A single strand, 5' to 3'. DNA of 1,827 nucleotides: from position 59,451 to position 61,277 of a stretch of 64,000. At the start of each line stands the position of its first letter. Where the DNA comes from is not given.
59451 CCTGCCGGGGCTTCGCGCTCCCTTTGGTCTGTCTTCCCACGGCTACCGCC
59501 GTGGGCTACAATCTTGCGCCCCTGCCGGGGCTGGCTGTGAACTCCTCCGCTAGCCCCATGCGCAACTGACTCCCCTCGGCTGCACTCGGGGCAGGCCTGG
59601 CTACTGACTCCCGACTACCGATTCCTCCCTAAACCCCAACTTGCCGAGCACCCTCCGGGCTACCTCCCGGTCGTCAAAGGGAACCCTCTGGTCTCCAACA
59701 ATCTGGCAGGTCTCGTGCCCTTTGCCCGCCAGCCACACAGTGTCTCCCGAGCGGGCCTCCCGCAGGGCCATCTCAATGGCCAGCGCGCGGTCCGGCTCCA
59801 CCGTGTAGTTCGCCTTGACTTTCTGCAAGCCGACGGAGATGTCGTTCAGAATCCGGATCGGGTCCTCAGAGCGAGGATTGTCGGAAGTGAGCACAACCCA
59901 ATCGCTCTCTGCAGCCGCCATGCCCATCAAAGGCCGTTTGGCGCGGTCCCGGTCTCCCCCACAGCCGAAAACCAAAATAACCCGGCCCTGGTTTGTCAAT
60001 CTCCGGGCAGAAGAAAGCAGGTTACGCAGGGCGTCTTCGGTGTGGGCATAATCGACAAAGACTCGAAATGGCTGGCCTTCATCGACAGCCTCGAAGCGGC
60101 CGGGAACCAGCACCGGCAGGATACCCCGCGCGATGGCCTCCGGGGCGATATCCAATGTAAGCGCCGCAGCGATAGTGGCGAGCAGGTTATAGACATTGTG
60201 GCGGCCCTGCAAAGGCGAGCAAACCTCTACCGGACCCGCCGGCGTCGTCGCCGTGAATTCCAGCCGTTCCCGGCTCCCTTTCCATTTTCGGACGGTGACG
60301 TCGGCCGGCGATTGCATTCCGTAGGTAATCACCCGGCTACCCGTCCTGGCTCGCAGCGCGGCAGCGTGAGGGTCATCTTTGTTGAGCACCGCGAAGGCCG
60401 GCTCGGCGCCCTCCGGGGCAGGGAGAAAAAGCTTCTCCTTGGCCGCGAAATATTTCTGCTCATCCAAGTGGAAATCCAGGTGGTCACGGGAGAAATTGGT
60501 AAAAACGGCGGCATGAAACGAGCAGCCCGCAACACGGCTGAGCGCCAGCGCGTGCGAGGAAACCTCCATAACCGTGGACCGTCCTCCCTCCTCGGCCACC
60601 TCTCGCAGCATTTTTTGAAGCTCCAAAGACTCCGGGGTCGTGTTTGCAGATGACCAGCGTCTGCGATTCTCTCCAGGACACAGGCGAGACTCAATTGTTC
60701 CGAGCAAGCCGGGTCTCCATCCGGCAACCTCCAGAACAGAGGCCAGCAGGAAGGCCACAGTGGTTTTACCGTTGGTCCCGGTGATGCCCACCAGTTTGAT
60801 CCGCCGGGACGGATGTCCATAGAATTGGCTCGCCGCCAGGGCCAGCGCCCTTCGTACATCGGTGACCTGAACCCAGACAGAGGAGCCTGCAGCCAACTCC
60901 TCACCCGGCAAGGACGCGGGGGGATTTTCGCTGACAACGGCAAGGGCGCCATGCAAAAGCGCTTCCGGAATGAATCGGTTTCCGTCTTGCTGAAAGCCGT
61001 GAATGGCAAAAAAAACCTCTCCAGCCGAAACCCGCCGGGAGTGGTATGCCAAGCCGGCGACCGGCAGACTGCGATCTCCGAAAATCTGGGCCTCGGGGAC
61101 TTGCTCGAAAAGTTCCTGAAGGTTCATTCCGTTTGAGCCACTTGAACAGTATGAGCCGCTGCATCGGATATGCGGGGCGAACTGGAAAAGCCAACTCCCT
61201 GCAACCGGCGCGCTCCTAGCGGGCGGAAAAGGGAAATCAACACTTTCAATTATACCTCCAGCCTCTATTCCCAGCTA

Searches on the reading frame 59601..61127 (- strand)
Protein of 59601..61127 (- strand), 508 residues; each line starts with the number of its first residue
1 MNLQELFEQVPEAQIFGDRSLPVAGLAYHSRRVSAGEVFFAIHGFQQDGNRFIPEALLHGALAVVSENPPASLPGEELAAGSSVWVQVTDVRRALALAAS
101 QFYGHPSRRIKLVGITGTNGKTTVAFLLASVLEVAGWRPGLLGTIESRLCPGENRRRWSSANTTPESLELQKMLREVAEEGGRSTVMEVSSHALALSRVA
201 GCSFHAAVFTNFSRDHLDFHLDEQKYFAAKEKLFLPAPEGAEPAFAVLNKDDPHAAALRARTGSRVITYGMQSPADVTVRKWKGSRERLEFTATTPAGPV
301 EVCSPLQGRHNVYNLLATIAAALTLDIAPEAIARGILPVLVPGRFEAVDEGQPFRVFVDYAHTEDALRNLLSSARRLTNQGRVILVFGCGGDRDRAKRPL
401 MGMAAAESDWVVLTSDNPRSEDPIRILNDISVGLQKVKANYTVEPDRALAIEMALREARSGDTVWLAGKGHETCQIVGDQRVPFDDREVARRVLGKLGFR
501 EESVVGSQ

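Call 6: search_protein_families(library=pfam, proteins=[window:59601-61127:-], max_evalue=0.01)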
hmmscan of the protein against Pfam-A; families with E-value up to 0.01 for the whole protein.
window:59601-61127:- (508 aa): 3 families
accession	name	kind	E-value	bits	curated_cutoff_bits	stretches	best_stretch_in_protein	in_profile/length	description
PF08245.18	Mur_ligase_M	-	2.2e-50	171.8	24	1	115-322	1-200/200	Mur ligase middle domain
PF02875.26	Mur_ligase_C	-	1.2e-31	110.6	28.4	1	343-470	1-127/127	Mur ligase, glutamate ligase domain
PF01225.30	Mur_ligase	-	2.5e-09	37.8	21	1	23-103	2-95/95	Mur ligase family, catalytic domain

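Call 8: search_protein_families(library=ncbifam, proteins=[window:59601-61127:-], max_evalue=0.01)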
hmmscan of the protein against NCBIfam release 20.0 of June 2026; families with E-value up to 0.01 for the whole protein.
window:59601-61127:- (508 aa): 28 families (the best 25 are shown)
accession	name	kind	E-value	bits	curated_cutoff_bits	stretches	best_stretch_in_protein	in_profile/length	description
NF001126.0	PRK00139.1-4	equivalog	7.4e-156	519.5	373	1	1-495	1-483/486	UDP-N-acetylmuramoyl-L-alanyl-D-glutamate--2,6-diaminopimelate ligase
TIGR01085.1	murE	subfamily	1.1e-143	479.5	257.3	1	22-494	3-471/472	UDP-N-acetylmuramyl-tripeptide synthetase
NF001124.0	PRK00139.1-2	equivalog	1.6e-141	472.5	476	1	3-496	6-494/500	UDP-N-acetylmuramoyl-L-alanyl-D-glutamate--2,6-diaminopimelate ligase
NF008896.0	PRK11929.1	equivalog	7.5e-141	470.9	1023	1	18-497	24-502/965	bifunctional UDP-N-acetylmuramoyl-L-alanyl-D-glutamate--2,6-diaminopimelate ligase MurE/UDP-N-acetylmuramoyl-tripeptide--D-alanyl-D-alanine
NF001123.0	PRK00139.1-1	equivalog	9.6e-115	384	586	1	20-495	17-490/493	UDP-N-acetylmuramoyl-L-alanyl-D-glutamate--2,6-diaminopimelate ligase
NF010628.0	PRK14022.1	equivalog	5.7e-91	305.6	536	1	19-490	31-477/483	UDP-N-acetylmuramoyl-L-alanyl-D-glutamate--L-lysine ligase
NF001130.0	PRK00139.2-4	equivalog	8.3e-68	229.3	715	2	14-236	22-237/516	UDP-N-acetylmuramoyl-L-alanyl-D-glutamate--2,6-diaminopimelate ligase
NF001129.0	PRK00139.2-3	equivalog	4.3e-50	170.7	762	1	17-495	35-516/517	UDP-N-acetylmuramoyl-L-alanyl-D-glutamate--2,6-diaminopimelate ligase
NF001127.0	PRK00139.2-1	equivalog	9.2e-50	169.8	997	2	308-498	323-515/520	UDP-N-acetylmuramoyl-L-alanyl-D-glutamate--2,6-diaminopimelate ligase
NF001131.0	PRK00139.2-5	equivalog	1.4e-46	159.3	1000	1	86-484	85-472/483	UDP-N-acetylmuramoyl-L-alanyl-D-glutamate--2,6-diaminopimelate ligase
TIGR01143.1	murF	subfamily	1.9e-36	125.9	288.6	2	30-133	3-97/418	UDP-N-acetylmuramoyl-tripeptide--D-alanyl-D-alanine ligase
TIGR01082.1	murC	equivalog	5.9e-28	98.1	335.1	1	203-387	167-352/449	UDP-N-acetylmuramate--L-alanine ligase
NF010623.0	PRK14016.1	subfamily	4.1e-27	94.7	877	1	105-466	475-848/871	cyanophycin synthetase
TIGR01087.1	murD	equivalog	2.1e-26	93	211.95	2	175-413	145-371/441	UDP-N-acetylmuramoyl-L-alanine--D-glutamate ligase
TIGR02068.2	cya_phycin_syn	equivalog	1.3e-25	89.6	850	1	105-467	474-847/862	cyanophycin synthetase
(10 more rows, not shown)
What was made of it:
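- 59601..61127 (-): murE, intact. NF001126 at 519 bits (call 8).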
